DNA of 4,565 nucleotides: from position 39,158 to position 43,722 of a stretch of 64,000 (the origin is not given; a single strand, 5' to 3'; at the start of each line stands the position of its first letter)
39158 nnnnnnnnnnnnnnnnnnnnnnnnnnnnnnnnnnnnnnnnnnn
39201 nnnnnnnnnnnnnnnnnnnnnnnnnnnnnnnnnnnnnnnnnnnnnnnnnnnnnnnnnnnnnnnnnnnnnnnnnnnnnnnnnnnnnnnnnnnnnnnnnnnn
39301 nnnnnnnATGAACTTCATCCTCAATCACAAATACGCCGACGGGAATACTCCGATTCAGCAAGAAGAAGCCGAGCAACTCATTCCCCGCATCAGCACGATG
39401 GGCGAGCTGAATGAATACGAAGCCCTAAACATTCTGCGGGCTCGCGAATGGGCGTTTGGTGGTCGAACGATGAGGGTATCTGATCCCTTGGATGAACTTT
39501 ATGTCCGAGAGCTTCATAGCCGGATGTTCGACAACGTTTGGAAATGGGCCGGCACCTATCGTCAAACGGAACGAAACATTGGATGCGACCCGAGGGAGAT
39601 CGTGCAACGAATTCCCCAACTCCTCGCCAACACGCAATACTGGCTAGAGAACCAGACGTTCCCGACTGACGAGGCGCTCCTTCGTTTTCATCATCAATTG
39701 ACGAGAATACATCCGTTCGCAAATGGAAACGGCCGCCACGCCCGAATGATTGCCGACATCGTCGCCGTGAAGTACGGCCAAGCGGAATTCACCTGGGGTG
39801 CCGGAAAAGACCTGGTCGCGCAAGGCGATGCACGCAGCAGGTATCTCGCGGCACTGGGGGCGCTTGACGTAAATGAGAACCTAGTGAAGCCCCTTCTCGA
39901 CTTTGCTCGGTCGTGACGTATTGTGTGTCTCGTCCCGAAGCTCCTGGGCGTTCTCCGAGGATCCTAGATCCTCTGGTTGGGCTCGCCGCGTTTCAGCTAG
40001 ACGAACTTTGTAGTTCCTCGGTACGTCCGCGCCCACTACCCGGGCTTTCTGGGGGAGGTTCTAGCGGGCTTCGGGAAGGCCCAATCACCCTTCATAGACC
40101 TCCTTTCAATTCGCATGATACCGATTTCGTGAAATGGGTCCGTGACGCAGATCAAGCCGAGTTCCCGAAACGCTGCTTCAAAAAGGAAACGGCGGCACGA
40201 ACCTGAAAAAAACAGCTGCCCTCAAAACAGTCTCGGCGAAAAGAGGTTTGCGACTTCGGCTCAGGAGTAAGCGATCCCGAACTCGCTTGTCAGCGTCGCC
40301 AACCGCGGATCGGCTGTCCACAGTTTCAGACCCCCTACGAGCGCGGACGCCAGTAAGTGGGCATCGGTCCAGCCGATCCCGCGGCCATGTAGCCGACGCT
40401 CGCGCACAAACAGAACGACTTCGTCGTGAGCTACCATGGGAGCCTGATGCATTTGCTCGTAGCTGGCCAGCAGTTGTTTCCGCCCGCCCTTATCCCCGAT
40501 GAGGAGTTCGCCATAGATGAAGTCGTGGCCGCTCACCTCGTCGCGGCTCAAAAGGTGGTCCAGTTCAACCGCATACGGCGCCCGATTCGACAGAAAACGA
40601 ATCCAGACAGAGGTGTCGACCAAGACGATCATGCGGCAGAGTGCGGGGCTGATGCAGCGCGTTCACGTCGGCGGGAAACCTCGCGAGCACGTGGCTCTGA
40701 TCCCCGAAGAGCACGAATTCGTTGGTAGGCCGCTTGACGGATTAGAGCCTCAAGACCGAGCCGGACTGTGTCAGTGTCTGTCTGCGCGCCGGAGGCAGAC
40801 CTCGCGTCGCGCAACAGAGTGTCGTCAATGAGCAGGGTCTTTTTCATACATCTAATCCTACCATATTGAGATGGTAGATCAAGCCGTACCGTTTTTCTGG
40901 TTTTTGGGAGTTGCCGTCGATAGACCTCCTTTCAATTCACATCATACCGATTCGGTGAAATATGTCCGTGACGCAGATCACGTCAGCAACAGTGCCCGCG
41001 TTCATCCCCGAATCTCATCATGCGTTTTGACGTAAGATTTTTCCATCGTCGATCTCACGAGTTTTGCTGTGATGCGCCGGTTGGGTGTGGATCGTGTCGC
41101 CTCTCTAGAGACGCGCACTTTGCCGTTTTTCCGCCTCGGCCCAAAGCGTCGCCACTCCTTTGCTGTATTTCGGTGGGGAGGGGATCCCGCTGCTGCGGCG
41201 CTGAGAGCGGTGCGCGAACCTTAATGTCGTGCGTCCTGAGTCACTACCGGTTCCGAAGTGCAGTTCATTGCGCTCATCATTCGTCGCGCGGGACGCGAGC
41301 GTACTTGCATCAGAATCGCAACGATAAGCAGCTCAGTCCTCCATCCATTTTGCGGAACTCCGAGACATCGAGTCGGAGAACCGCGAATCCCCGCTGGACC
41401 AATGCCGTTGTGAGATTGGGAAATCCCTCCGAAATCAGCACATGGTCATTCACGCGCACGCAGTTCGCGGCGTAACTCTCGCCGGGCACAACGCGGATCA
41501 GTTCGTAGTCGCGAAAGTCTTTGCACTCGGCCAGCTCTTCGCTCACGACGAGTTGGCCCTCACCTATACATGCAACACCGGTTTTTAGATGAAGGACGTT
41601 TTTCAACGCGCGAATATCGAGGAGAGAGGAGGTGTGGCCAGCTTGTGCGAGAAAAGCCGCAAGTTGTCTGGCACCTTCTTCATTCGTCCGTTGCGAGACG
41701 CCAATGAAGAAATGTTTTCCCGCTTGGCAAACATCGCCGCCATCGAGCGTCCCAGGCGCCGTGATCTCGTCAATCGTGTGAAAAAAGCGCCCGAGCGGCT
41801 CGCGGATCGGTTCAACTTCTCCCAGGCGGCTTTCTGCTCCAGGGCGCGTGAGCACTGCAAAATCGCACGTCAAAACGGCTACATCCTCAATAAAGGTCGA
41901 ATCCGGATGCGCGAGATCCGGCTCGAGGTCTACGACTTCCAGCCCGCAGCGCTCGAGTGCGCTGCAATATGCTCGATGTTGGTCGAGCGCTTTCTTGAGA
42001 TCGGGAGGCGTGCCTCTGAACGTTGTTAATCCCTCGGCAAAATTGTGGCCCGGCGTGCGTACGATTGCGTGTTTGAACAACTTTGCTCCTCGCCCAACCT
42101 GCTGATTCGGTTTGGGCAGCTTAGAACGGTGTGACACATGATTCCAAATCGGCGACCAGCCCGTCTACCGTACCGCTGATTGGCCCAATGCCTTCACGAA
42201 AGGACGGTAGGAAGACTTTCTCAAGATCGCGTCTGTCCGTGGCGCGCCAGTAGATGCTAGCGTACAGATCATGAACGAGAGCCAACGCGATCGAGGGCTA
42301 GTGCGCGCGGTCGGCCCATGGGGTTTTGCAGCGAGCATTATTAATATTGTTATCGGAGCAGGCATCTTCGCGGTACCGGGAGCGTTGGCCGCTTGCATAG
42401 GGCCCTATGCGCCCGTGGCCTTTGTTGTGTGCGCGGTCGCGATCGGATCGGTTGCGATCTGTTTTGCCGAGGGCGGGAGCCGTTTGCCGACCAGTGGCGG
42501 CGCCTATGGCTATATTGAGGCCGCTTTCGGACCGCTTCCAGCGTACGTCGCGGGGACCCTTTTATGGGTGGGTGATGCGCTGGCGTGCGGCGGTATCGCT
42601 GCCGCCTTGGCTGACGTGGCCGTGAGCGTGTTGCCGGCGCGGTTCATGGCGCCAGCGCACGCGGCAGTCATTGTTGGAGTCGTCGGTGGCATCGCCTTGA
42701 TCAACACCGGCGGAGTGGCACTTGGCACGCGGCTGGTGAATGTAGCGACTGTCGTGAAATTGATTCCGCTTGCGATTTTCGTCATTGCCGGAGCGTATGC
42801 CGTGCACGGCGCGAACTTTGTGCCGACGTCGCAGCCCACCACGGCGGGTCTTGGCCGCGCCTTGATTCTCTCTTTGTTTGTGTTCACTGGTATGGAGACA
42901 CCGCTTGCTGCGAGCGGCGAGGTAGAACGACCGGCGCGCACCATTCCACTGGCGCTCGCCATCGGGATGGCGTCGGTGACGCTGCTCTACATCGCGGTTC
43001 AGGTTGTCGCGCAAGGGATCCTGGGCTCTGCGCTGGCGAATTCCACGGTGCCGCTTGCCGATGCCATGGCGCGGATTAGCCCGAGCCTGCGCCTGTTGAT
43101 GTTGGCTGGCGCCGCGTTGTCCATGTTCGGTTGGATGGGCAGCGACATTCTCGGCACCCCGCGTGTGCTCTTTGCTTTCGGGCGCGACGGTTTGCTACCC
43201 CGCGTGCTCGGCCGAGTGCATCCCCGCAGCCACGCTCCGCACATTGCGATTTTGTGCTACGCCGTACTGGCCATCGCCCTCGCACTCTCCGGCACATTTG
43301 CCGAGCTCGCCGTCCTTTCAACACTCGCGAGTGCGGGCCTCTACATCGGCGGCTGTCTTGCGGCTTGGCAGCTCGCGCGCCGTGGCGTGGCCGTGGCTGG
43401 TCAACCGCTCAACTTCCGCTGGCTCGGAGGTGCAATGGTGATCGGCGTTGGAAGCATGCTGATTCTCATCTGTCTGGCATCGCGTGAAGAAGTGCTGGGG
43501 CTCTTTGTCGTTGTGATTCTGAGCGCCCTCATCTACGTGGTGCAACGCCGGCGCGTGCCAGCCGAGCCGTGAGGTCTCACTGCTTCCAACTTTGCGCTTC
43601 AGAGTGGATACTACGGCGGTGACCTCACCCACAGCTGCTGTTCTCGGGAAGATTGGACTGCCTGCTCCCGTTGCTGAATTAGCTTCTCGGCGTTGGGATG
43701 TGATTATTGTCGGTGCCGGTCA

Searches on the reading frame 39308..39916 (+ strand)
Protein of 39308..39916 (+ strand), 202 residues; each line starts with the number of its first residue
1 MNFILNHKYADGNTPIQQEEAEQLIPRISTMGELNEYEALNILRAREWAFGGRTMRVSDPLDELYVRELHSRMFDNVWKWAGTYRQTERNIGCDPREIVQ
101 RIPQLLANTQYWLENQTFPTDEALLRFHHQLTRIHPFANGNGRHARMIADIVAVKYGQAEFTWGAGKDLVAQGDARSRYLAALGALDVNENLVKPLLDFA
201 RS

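Call 13: search_protein_families(library=pfam, proteins=[window:39308-39916:+])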
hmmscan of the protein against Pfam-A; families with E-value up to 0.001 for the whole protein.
window:39308-39916:+ (202 aa): 1 family
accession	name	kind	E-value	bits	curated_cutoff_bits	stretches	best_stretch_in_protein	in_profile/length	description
PF02661.23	Fic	-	6.9e-15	56.1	24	1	60-151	1-91/93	Fic/DOC family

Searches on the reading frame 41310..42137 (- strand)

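Call 13: search_protein_families(library=pfam, proteins=[window:41310-42137:-])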
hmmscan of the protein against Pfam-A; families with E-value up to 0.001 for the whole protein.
window:41310-42137:- (275 aa): 1 family
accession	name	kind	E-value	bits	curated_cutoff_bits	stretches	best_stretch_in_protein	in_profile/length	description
PF02274.22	ADI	-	4.3e-10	39.6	22.8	1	127-204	182-262/377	Arginine deiminase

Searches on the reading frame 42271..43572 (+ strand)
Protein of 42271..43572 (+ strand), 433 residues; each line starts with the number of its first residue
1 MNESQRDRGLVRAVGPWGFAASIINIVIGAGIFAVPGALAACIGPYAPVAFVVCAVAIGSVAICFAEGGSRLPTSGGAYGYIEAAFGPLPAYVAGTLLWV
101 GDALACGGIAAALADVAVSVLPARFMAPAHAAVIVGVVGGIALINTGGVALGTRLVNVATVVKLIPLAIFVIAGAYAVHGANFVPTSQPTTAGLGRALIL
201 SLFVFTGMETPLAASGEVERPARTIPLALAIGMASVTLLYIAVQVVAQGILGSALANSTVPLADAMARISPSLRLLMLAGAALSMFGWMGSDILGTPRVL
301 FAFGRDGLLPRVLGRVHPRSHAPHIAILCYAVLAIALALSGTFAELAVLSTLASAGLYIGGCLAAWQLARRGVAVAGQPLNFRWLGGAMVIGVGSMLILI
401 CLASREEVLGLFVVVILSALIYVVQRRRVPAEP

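Call 13: search_protein_families(library=pfam, proteins=[window:42271-43572:+])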
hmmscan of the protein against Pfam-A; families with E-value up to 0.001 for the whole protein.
window:42271-43572:+ (433 aa): 2 families
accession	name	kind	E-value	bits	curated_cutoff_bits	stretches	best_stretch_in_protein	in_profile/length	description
PF13520.12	AA_permease_2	-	5.3e-47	161.1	27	1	15-359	2-361/427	Amino acid permease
PF00324.27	AA_permease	-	1.3e-16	60.8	24.6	1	27-355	10-363/470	Amino acid permease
